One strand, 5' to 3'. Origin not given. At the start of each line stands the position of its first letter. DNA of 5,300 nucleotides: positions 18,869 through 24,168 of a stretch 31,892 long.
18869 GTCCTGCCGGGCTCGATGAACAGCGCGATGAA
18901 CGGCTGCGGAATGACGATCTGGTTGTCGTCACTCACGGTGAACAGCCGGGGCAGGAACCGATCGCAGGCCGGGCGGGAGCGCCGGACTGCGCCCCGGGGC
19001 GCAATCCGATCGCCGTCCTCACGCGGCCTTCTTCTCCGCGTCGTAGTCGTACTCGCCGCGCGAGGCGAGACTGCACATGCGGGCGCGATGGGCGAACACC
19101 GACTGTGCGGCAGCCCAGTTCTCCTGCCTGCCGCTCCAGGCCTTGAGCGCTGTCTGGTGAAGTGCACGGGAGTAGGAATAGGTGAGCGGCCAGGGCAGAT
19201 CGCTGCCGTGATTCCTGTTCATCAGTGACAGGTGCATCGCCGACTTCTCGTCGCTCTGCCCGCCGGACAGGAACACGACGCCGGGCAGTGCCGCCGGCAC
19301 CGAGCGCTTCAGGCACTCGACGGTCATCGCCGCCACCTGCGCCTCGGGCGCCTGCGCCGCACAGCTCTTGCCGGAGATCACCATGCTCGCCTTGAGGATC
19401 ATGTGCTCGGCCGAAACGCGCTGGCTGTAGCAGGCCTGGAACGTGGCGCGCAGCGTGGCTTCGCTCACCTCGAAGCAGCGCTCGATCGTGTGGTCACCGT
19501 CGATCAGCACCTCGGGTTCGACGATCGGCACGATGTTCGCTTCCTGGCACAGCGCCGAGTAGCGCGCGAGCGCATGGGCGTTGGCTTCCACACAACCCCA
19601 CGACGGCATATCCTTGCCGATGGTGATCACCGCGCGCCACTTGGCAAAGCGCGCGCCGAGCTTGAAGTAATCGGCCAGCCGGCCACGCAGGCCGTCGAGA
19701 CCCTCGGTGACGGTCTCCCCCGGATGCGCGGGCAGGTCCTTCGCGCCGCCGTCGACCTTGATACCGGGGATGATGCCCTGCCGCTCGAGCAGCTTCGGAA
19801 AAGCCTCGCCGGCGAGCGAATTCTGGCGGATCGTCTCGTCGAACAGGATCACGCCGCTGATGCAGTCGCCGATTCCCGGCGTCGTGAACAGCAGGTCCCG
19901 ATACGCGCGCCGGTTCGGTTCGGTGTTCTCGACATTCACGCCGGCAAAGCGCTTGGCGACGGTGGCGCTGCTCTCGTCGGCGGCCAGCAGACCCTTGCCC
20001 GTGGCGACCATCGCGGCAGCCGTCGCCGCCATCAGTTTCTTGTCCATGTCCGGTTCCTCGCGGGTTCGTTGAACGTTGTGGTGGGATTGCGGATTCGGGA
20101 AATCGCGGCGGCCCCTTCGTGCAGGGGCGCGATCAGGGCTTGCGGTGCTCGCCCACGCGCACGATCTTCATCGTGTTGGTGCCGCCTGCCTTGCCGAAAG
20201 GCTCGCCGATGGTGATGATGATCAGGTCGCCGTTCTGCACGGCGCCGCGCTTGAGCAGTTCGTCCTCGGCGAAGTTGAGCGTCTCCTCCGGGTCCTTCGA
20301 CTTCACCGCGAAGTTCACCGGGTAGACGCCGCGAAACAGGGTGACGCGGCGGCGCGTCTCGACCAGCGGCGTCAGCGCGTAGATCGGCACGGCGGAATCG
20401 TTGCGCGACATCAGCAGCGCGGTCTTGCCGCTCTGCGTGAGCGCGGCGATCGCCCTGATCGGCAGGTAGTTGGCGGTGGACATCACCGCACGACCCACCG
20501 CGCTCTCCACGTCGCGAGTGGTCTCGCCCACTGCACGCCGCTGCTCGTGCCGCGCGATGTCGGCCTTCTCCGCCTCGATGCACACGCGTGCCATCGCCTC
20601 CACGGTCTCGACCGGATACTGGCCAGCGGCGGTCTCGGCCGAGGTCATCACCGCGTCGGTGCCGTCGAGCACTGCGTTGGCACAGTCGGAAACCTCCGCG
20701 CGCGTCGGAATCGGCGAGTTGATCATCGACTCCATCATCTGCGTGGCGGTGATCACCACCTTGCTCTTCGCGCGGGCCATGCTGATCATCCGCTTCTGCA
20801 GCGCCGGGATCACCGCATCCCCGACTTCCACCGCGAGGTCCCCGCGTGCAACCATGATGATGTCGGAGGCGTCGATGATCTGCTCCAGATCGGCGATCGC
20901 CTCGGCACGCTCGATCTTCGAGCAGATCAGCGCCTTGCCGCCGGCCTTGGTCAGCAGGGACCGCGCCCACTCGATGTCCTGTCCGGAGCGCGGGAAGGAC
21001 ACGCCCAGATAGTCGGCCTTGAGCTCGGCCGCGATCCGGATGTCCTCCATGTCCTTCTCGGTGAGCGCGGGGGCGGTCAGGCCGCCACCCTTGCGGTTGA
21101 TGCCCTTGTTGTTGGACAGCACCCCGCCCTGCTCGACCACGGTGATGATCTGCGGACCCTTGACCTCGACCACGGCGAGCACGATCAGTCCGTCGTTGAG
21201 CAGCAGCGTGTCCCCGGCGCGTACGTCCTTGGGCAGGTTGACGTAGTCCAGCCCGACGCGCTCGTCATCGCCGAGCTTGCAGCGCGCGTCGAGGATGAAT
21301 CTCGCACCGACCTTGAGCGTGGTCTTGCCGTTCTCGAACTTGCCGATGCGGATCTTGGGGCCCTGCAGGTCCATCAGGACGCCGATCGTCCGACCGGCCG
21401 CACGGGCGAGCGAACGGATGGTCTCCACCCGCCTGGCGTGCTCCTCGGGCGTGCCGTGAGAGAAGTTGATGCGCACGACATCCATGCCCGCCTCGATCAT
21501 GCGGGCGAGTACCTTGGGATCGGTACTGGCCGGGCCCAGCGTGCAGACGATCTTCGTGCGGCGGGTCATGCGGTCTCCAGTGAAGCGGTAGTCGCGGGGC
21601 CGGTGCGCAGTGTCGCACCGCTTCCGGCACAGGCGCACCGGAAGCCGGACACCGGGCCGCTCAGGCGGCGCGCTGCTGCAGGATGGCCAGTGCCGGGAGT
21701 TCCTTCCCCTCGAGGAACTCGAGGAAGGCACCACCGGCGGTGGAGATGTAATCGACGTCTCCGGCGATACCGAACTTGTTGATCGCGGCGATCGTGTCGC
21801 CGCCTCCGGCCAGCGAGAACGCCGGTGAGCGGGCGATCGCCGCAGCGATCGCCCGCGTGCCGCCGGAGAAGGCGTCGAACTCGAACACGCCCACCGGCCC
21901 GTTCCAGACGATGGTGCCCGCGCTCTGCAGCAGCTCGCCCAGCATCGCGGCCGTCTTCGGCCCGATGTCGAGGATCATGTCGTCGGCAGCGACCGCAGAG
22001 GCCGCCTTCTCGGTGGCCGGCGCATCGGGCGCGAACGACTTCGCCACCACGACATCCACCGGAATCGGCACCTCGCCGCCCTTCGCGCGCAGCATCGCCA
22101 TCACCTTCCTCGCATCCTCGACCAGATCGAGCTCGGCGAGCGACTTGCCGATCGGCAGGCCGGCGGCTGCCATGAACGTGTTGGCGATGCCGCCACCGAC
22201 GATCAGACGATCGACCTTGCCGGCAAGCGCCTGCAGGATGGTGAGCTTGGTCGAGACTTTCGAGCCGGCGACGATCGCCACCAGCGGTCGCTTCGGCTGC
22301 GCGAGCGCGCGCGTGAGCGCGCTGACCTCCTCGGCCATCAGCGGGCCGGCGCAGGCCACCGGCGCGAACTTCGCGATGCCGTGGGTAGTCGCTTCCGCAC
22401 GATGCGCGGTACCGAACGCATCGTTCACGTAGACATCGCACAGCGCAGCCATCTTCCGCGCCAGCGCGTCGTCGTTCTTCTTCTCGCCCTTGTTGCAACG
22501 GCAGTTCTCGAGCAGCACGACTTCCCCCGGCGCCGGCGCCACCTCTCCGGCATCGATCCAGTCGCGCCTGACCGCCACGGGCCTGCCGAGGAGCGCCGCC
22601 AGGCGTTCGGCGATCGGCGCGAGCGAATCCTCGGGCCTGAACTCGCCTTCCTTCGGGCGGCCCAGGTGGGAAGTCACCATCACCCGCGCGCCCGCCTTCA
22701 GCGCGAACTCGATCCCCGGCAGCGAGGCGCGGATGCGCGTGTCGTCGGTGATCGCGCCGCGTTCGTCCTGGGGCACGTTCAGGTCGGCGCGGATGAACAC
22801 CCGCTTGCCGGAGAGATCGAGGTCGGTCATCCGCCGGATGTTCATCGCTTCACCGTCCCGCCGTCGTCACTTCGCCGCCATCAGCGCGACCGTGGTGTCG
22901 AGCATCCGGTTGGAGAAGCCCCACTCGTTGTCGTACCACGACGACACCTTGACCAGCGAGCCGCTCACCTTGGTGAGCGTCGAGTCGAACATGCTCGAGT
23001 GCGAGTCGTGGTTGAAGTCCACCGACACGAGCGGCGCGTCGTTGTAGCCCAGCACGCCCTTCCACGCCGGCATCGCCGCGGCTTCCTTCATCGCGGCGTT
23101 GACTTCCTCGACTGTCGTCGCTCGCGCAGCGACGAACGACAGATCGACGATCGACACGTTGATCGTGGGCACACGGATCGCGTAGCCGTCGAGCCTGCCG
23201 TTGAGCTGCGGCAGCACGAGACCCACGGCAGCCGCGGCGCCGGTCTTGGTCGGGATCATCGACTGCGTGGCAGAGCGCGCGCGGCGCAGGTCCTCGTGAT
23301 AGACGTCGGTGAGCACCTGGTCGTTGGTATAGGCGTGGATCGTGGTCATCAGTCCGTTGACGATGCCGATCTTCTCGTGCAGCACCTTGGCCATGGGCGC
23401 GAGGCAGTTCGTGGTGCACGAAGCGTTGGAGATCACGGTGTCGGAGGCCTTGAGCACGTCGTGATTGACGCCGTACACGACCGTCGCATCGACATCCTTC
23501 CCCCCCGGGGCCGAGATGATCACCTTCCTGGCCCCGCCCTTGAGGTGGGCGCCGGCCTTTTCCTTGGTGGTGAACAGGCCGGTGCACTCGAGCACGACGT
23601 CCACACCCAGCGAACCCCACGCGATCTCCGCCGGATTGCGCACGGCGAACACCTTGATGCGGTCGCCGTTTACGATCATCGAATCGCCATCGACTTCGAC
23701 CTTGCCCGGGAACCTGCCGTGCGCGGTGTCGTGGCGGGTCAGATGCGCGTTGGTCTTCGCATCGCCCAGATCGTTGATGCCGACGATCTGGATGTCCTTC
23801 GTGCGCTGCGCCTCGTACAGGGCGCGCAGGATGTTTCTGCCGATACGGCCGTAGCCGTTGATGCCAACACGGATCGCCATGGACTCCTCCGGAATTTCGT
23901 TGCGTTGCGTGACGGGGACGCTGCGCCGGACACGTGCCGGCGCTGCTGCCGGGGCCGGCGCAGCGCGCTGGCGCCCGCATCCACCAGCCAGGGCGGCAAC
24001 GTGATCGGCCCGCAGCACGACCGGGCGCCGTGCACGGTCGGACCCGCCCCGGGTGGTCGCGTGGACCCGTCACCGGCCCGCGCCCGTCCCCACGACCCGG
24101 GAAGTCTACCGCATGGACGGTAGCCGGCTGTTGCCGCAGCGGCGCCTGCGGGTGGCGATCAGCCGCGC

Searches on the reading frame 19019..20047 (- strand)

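Call 9: search_protein_families(library=pfam, proteins=[window:19019-20047:-], max_evalue=0.01)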
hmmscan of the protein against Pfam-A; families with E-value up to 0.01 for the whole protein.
window:19019-20047:- (342 aa): 1 family
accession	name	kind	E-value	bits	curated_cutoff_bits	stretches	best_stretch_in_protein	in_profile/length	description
PF00274.25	Glycolytic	-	8.9e-130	432.9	22.2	1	7-341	3-337/349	Fructose-bisphosphate aldolase class-I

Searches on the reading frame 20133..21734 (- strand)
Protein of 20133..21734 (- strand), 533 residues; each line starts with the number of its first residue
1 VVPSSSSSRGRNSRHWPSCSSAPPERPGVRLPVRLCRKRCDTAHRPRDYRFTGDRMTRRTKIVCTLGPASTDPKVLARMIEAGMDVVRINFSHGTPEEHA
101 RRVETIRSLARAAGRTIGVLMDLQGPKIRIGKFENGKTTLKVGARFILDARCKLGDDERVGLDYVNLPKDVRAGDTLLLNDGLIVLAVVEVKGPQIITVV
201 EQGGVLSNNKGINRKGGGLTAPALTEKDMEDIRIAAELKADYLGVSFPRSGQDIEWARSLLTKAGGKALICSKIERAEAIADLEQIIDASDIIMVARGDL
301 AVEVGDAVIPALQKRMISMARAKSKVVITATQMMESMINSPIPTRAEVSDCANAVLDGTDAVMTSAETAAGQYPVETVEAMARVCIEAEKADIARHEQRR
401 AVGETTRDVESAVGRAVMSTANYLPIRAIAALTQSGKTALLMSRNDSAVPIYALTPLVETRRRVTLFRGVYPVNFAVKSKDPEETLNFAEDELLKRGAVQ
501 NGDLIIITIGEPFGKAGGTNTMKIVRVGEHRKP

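Call 9: search_protein_families(library=pfam, proteins=[window:20133-21734:-], max_evalue=0.01)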
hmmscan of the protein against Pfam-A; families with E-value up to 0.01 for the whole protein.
window:20133-21734:- (533 aa): 2 families
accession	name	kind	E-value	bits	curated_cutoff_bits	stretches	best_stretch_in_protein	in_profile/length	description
PF00224.27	PK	-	6.7e-113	377.5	30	1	58-378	2-328/328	Pyruvate kinase, barrel domain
PF02887.21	PK_C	-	3e-33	114.8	28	1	412-525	2-114/114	Pyruvate kinase, alpha/beta domain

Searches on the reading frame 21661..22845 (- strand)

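Call 9: search_protein_families(library=pfam, proteins=[window:21661-22845:-], max_evalue=0.01)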
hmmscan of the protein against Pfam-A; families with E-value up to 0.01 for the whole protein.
window:21661-22845:- (394 aa): 1 family
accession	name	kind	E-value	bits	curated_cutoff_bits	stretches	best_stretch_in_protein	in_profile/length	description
PF00162.24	PGK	-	6.7e-142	473.4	27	1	6-381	1-379/379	Phosphoglycerate kinase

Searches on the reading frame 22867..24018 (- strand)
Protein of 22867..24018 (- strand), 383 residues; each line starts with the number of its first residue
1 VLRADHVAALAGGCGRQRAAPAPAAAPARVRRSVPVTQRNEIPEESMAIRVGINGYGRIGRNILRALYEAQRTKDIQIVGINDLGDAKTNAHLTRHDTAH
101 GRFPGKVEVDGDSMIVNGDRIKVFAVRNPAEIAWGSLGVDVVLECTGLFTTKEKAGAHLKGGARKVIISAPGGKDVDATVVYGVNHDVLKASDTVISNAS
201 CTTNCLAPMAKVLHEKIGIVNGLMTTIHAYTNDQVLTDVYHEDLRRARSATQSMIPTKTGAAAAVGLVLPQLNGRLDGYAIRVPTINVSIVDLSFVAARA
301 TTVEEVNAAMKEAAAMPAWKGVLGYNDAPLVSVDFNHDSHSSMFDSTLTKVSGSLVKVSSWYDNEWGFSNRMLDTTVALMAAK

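Call 9: search_protein_families(library=pfam, proteins=[window:22867-24018:-], max_evalue=0.01)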
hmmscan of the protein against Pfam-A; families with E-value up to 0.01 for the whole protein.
window:22867-24018:- (383 aa): 3 families
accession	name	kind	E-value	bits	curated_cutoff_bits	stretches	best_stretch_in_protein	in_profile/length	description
PF02800.25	Gp_dh_C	-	7.3e-63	211.3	24.4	1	206-362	1-158/158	Glyceraldehyde 3-phosphate dehydrogenase, C-terminal domain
PF00044.30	Gp_dh_N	-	1.6e-38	131.5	31.7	1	49-152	1-101/101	Glyceraldehyde 3-phosphate dehydrogenase, NAD binding domain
PF03447.22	NAD_binding_3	-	0.0036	18.4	24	0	55-169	1-89/116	Homoserine dehydrogenase, NAD binding domain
